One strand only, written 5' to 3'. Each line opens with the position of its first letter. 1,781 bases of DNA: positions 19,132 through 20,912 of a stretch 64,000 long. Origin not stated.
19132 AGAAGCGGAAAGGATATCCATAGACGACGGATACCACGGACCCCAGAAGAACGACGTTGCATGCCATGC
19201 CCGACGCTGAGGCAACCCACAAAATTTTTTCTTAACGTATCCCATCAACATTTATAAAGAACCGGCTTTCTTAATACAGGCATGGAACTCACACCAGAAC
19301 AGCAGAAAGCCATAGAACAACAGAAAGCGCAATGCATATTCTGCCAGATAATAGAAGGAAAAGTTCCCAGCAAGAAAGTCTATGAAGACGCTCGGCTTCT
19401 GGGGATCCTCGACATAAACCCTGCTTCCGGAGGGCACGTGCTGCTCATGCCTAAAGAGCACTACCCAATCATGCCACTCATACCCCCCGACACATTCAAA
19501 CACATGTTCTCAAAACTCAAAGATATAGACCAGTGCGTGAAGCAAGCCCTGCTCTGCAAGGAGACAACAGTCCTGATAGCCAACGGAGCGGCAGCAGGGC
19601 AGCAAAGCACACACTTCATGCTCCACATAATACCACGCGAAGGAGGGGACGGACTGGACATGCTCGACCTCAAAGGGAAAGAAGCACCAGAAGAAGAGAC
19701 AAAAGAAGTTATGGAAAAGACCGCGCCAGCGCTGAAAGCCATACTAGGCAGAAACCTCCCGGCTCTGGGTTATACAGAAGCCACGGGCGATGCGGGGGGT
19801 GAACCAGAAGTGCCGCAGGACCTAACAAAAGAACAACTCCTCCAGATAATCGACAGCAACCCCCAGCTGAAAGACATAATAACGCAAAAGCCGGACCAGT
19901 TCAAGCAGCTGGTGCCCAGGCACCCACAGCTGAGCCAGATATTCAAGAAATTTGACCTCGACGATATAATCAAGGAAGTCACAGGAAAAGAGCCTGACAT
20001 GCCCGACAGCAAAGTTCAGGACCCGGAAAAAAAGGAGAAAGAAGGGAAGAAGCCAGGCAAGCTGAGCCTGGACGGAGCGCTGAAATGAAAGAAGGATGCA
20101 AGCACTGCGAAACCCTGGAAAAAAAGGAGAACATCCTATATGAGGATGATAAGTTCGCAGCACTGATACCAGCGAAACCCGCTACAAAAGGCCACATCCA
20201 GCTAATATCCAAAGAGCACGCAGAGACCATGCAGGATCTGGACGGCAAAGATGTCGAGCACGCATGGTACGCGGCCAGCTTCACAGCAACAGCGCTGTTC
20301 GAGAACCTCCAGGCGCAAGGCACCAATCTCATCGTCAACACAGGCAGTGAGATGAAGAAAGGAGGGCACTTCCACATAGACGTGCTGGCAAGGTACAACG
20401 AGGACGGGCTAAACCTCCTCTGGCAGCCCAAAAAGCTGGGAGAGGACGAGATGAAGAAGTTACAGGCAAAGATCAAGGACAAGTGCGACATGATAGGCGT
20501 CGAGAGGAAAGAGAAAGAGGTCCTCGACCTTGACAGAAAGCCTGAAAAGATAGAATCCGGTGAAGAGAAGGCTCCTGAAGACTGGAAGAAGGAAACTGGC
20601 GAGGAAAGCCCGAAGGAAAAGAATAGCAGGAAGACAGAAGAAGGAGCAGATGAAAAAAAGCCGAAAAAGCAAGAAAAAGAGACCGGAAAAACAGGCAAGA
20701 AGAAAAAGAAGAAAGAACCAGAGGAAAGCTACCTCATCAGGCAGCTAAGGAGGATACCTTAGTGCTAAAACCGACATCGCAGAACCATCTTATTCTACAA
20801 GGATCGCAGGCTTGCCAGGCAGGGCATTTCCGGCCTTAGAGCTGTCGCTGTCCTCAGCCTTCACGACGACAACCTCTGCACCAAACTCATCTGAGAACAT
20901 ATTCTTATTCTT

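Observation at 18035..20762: RelA/SpoT-fold nucleotidyltransferase with coupled small upstream ORF and two degenerate HIT-fold neighbours: candidate archaeal alarmone or toxSAS-like module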

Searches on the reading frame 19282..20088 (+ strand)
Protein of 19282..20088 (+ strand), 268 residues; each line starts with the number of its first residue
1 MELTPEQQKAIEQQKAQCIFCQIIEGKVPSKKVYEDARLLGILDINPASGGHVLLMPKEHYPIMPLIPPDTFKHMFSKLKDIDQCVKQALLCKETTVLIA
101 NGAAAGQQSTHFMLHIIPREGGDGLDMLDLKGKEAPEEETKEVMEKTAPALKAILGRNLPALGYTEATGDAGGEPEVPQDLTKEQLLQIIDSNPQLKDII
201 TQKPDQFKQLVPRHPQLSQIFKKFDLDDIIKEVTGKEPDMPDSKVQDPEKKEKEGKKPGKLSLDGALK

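Call 3: search_protein_families(library=pfam, proteins=[window:19282-20088:+], max_evalue=1)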
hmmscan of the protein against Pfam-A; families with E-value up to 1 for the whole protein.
window:19282-20088:+ (268 aa): 6 families
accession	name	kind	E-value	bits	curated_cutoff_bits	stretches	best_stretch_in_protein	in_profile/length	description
PF01230.28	HIT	-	8.9e-17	62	21.5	1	26-120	2-96/98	HIT domain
PF11969.13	DcpS_C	-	1.3e-08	35.8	24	1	17-117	1-100/114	Scavenger mRNA decapping enzyme C-term binding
PF14327.11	CSTF2_hinge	-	0.0016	19.3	27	1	181-218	25-59/81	Hinge domain of cleavage stimulation factor subunit 2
PF23195.1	UBQLN1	-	0.0091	16.1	27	1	184-222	8-46/70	Ubiquilin-1-like domain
PF09280.16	XPC-binding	-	0.013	15.6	26.4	1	186-210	28-52/57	XPC-binding domain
PF04677.20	CwfJ_C_1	-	0.19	12.1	21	1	7-118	3-108/122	Protein similar to CwfJ C-terminus 1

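Call 4: search_protein_families(library=ncbifam, proteins=[window:19282-20088:+], max_evalue=1)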
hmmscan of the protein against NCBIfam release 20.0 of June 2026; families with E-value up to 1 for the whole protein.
window:19282-20088:+ (268 aa): 3 families
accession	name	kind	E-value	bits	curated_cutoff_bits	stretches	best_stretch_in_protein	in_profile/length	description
NF045834.1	M_plasma_HinT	exception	3.8e-16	59.8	130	1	19-119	1-101/102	histidine triad protein HinT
NF007965.0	PRK10687.1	equivalog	9.5e-06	25.7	206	1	17-117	4-105/119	purine nucleoside phosphoramidase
NF052622.1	ATPAdlTfActino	equivalog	0.0097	15.4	290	1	40-124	62-147/176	ATP adenylyltransferase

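Call 52: find_related_loci(query=A5, collection=genome_contigs, flank=7000)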
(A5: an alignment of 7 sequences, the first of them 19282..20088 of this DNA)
Query A5 (268 aa) in genome_contigs; peptide patterns used: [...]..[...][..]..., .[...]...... (x = any residue, [..] = any of these).
471 stretches matched a pattern; 192 encode a relative of the query (tblastn E <= 1e-3); the best 80 are kept; 80 distinct loci.
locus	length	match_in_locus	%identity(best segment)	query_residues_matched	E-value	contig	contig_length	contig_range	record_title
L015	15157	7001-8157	67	1-268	3e-114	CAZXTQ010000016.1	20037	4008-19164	MAG TPA_asm: uncultured Methanosarcinales archaeon isolate SRP141376_co3_431 genome assembly, contig: NODE_7292_length_2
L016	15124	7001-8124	67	1-268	4e-114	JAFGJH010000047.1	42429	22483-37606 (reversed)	MAG: Candidatus Woesearchaeota archaeon isolate Zod_Metabat.265 k87_12572768, whole genome shotgun sequence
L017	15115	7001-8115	67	1-268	7e-113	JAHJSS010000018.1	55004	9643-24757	MAG: Nanoarchaeota archaeon isolate OS_PC_MetaG.mb.26 OS_PC_MetaG.mb.26_k141_188166, whole genome shotgun sequence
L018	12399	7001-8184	64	1-265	5e-108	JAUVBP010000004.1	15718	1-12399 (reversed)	MAG: Candidatus Woesearchaeota archaeon isolate CSMAG_248 CSMAG_248_k127_12128846_length_15718_cov_8.0000, whole genome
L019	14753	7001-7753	64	1-265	7e-108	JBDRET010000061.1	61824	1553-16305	MAG: Candidatus Woesearchaeota archaeon isolate MEGAHIT-group-1.33 k141_4279155, whole genome shotgun sequence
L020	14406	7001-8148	63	1-268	3e-107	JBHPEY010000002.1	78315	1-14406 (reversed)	Nanoarchaeota archaeon isolate SAG AM-311-I03 NODE_2_length_78315_cov_31.824074, whole genome shotgun sequence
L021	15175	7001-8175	64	1-268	2e-103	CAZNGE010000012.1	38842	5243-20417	MAG TPA_asm: uncultured Methanosarcinales archaeon isolate binchicken_co151_55 genome assembly, contig: NODE_1306_length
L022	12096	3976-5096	63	1-268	5e-102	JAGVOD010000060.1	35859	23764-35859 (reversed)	MAG: archaeon isolate DeMMO3_27 c_000000048621, whole genome shotgun sequence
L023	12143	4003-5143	63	1-233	2e-97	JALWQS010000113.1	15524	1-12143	MAG: Candidatus Woesearchaeota archaeon isolate M2_metabat1_scaf2bin.081 M2_NODE_4395_length_15524_cov_2.299149, whole g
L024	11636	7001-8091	57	1-243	2e-94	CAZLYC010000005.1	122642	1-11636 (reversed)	MAG TPA_asm: uncultured Methanosarcinales archaeon isolate SRP319275_co4_32 genome assembly, contig: NODE_69_length_1226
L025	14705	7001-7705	51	2-242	2e-74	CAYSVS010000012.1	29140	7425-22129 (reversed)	MAG TPA_asm: uncultured Methanosarcinales archaeon isolate SRP141376_co4_88 genome assembly, contig: NODE_2910_length_29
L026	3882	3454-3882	77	1-143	5e-74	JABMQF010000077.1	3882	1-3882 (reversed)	MAG: Candidatus Woesearchaeota archaeon isolate bin.595 k141_4126832, whole genome shotgun sequence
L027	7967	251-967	48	1-244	1e-73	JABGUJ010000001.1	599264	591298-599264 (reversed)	MAG: Candidatus Woesearchaeota archaeon isolate SI034_bin151 k141_2074571, whole genome shotgun sequence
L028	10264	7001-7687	49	1-236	2e-72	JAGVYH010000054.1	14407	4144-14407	Candidatus Woesearchaeota archaeon isolate RIFCSPHIGHO2_02_FULL_33_21 rifcsphigho2_02_scaffold_7922, whole genome shotgu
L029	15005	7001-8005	48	1-252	4e-72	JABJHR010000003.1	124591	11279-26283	MAG: Candidatus Woesearchaeota archaeon isolate SI074_bin25 k141_1916867, whole genome shotgun sequence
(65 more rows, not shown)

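Call 71: search_protein_families(library=padloc, proteins=[window:19282-20088:+], max_evalue=0.1)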
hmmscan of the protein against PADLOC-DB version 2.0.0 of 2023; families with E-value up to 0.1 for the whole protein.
window:19282-20088:+ (268 aa): 1 family
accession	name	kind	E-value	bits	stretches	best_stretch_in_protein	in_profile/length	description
PDLC00441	ThsC2|ThsC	-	5.1e-09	34.1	1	14-150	10-144/148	HIT family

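Call 72: search_solved_structures(query=window:19282-20088:+, max_evalue=0.001, show_alignments=2)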
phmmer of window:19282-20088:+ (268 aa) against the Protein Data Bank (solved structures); distinct sequences matched with E-value up to 0.001: 41.
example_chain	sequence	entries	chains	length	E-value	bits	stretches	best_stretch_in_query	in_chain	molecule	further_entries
3imi_A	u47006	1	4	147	6.5e-20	75.3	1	13-125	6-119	HIT family protein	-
3o0m_A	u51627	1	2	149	1.2e-19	74.4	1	17-128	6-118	HIT family protein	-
1y23_A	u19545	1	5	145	3.5e-18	69.6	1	17-126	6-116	Histidine triad protein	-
3l7x_A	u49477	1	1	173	1.1e-16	64.8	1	16-122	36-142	Putative Hit-like protein involved in cell-cycle regulation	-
3ksv_A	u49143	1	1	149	7.4e-15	58.7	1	15-121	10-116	Uncharacterized protein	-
4egu_A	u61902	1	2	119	1.3e-14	57.9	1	14-118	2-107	histidine triad (HIT) protein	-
2eo4_A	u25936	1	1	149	3.3e-14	56.6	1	18-147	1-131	150aa long hypothetical histidine triad nucleotide-binding protein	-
6iq1_A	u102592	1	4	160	1.6e-13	54.3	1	15-121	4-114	Adenosine 5'-monophosphoramidase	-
5uvm_A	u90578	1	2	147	4.5e-13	52.8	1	16-117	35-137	Histidine triad (HIT) protein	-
3lb5_A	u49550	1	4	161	1.3e-12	51.3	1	17-129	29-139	Hit-like protein involved in cell-cycle regulation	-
3oj7_A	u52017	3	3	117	8.8e-10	42.1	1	17-117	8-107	Putative histidine triad family protein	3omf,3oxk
6d6j_A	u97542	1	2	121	1.2e-09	41.6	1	16-117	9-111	HIT family hydrolase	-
3r6f_A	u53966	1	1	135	1.3e-09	41.5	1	17-147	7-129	HIT family protein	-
4zgl_A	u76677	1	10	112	8.9e-09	38.8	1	19-118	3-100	Uncharacterized HIT-like protein HP_0404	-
7q2u_AAA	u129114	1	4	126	9.5e-09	38.7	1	14-117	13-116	Histidine triad nucleotide-binding protein 1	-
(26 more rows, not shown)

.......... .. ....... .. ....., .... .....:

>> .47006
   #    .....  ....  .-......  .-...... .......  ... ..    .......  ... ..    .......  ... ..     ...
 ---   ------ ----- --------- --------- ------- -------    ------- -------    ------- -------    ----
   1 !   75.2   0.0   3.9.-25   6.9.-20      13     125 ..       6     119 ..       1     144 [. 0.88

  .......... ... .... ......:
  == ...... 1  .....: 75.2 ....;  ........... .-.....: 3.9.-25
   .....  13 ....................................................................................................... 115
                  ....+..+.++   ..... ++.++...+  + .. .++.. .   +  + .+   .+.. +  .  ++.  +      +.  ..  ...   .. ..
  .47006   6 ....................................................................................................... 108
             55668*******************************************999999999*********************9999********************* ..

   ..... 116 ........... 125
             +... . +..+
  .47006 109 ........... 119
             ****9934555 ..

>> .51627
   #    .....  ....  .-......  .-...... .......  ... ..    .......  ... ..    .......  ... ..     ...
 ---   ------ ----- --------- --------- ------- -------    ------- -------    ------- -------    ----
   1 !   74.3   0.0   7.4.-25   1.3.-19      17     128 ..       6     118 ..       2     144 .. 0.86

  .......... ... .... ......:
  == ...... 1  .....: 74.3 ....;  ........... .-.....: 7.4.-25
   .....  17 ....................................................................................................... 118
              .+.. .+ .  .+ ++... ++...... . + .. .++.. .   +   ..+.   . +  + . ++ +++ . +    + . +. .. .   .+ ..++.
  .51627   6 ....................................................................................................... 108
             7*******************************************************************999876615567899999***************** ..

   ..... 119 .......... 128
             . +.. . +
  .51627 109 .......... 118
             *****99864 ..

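Call 76: search_protein_families(library=pfam, proteins=[L015:6056-6952:+, L020:6070-6960:+, L024:6074-6949:+], max_evalue=0.1)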
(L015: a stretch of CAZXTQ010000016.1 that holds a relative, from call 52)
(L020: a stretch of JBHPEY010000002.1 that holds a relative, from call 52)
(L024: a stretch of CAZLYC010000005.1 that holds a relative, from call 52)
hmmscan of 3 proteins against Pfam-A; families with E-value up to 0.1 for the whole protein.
L015:6056-6952:+ (298 aa): 1 family
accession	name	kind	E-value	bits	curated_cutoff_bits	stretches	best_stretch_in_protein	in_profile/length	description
PF04607.23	RelA_SpoT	-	1.1e-07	32.6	27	1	116-239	2-110/113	Region found in RelA / SpoT proteins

L020:6070-6960:+ (296 aa): 1 family
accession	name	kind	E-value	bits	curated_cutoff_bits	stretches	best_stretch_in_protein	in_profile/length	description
PF04607.23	RelA_SpoT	-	3.5e-05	24.5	27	1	115-227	2-97/113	Region found in RelA / SpoT proteins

L024:6074-6949:+ (291 aa): 1 family
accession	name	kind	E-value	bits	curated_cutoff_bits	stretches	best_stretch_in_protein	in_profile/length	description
PF04607.23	RelA_SpoT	-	1.4e-09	38.7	27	1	115-221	2-95/113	Region found in RelA / SpoT proteins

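Call 86: search_protein_families(library=pfam, proteins=[L023:3556-3924:+], max_evalue=0.1)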
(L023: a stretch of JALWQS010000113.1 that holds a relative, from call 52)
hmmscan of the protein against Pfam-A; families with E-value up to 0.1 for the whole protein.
L023:3556-3924:+ (122 aa): 1 family
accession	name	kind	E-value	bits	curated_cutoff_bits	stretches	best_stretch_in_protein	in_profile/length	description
PF14601.11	TFX_C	-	0.049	14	27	0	27-68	39-80/83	DNA_binding protein, TFX, C-term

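Call 92: find_homologous_proteins(query=A7, max_evalue=0.001)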
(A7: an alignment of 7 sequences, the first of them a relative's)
Query A7 (7 sequences) (289 aa, profile of the alignment): 24 proteins with E <= 0.001 among 4107 candidates.
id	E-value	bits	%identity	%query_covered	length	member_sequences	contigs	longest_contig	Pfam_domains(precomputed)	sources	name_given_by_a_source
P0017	5.8e-156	536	61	99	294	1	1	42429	PF04607.24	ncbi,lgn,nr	ncbi:RelA/SpoT domain-containing protein [Candidatus Woesearchaeota archaeon]|nr:RelA/SpoT domain-co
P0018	1.6e-151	521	61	97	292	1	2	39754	PF04607.24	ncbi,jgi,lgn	jgi:ppGpp synthetase/RelA/SpoT-type nucleotidyltranferase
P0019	1.5e-146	505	100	100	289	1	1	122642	PF04607.24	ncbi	-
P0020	2.5e-146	504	62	91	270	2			PF04607.24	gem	-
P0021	1.8e-143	495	61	98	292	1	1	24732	PF04607.24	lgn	-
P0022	2.6e-143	495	62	99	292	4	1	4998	PF04607.24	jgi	jgi:hypothetical protein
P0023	3.2e-143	494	61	100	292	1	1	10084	PF04607.24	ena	-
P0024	9.6e-138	476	58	94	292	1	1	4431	PF04607.24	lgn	-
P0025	3.1e-133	461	57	94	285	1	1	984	PF04607.24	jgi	jgi:ppGpp synthetase/RelA/SpoT-type nucleotidyltranferase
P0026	2.2e-132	459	60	99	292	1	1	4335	PF04607.24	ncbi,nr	ncbi:RelA/SpoT domain-containing protein [Candidatus Woesearchaeota archaeon]|nr:RelA/SpoT domain-co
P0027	1.1e-131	456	62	99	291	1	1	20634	PF04607.24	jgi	-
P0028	5.4e-131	454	44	93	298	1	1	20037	PF04607.24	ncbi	-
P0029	7.5e-129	447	55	94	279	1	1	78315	-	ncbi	ncbi:hypothetical protein ACFL3V_00700 [Nanoarchaeota archaeon]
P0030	1.9e-126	439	54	97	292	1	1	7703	-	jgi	jgi:ppGpp synthetase/RelA/SpoT-type nucleotidyltranferase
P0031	2.1e-125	436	55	98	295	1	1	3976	PF04607.24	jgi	jgi:hypothetical protein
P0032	7.4e-124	431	53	98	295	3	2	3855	PF04607.24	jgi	jgi:hypothetical protein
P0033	1.7e-123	429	53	98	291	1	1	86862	PF04607.24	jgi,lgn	jgi:hypothetical protein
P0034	2.2e-123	429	51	99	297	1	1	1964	PF04607.24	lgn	-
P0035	2.6e-123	429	52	99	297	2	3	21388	PF04607.24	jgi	jgi:hypothetical protein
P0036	1.7e-121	423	51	93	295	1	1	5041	PF04607.24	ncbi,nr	ncbi:hypothetical protein HZB90_00035 [archaeon]|nr:hypothetical protein [archaeon]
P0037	1.3e-119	417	54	94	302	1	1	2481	PF04607.24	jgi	jgi:hypothetical protein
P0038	1.5e-111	390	50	93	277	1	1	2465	PF04607.24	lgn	-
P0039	1.3e-99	351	47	97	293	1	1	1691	PF04607.24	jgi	jgi:ppGpp synthetase/RelA/SpoT-type nucleotidyltranferase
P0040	3.4e-92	327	41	94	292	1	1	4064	PF04607.24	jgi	jgi:hypothetical protein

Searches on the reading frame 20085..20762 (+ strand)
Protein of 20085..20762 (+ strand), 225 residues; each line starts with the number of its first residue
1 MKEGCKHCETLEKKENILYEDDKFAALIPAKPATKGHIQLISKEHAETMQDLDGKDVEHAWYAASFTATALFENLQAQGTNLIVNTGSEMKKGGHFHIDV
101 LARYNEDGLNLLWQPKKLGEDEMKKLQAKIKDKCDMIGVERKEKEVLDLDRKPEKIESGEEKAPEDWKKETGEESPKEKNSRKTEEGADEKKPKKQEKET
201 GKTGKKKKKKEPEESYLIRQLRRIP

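Call 3: search_protein_families(library=pfam, proteins=[window:20085-20762:+], max_evalue=1)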
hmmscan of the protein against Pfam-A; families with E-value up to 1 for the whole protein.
window:20085-20762:+ (225 aa): 4 families
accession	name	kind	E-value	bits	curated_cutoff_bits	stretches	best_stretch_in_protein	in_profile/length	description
PF01230.28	HIT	-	2.4e-11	44.6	21.5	1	12-105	3-97/98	HIT domain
PF11969.13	DcpS_C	-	9.1e-06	26.6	24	1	7-60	6-59/114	Scavenger mRNA decapping enzyme C-term binding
PF20320.3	DUF6615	-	0.043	13.7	23.8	1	75-121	41-87/289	Family of unknown function (DUF6615)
PF04677.20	CwfJ_C_1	-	0.21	11.9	21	1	20-100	31-106/122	Protein similar to CwfJ C-terminus 1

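Call 4: search_protein_families(library=ncbifam, proteins=[window:20085-20762:+], max_evalue=1)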
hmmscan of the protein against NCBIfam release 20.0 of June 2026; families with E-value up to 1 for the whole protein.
window:20085-20762:+ (225 aa): 1 family
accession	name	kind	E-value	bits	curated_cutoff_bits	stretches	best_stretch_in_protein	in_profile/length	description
NF045834.1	M_plasma_HinT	exception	4.4e-12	46.8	130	1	14-101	11-99/102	histidine triad protein HinT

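Call 71: search_protein_families(library=padloc, proteins=[window:20085-20762:+], max_evalue=0.1)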
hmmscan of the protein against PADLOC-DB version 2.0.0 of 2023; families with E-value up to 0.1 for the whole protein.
window:20085-20762:+ (225 aa): 1 family
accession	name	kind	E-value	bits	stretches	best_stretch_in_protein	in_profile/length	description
PDLC00441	ThsC2|ThsC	-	1.7e-06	25.9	1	3-110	12-122/148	HIT family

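Call 73: search_solved_structures(query=window:20085-20762:+, max_evalue=0.001, show_alignments=2)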
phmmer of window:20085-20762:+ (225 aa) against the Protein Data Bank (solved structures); distinct sequences matched with E-value up to 0.001: 8.
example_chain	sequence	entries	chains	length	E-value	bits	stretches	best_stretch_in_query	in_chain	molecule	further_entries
3imi_A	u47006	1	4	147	2.6e-08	37.2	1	16-127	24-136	HIT family protein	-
2eo4_A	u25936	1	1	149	3.2e-08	36.9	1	13-130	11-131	150aa long hypothetical histidine triad nucleotide-binding protein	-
1y23_A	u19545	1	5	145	3.3e-08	36.9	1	15-115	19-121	Histidine triad protein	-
3r6f_A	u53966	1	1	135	3.9e-08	36.7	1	3-126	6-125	HIT family protein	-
3o0m_A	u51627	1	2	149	3e-07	33.7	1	18-111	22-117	HIT family protein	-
3ksv_A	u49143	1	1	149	1.7e-05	28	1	19-125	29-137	Uncharacterized protein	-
3l7x_A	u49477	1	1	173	0.00011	25.4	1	15-105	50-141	Putative Hit-like protein involved in cell-cycle regulation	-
3p0t_A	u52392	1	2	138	0.00017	24.7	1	16-131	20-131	Uncharacterized protein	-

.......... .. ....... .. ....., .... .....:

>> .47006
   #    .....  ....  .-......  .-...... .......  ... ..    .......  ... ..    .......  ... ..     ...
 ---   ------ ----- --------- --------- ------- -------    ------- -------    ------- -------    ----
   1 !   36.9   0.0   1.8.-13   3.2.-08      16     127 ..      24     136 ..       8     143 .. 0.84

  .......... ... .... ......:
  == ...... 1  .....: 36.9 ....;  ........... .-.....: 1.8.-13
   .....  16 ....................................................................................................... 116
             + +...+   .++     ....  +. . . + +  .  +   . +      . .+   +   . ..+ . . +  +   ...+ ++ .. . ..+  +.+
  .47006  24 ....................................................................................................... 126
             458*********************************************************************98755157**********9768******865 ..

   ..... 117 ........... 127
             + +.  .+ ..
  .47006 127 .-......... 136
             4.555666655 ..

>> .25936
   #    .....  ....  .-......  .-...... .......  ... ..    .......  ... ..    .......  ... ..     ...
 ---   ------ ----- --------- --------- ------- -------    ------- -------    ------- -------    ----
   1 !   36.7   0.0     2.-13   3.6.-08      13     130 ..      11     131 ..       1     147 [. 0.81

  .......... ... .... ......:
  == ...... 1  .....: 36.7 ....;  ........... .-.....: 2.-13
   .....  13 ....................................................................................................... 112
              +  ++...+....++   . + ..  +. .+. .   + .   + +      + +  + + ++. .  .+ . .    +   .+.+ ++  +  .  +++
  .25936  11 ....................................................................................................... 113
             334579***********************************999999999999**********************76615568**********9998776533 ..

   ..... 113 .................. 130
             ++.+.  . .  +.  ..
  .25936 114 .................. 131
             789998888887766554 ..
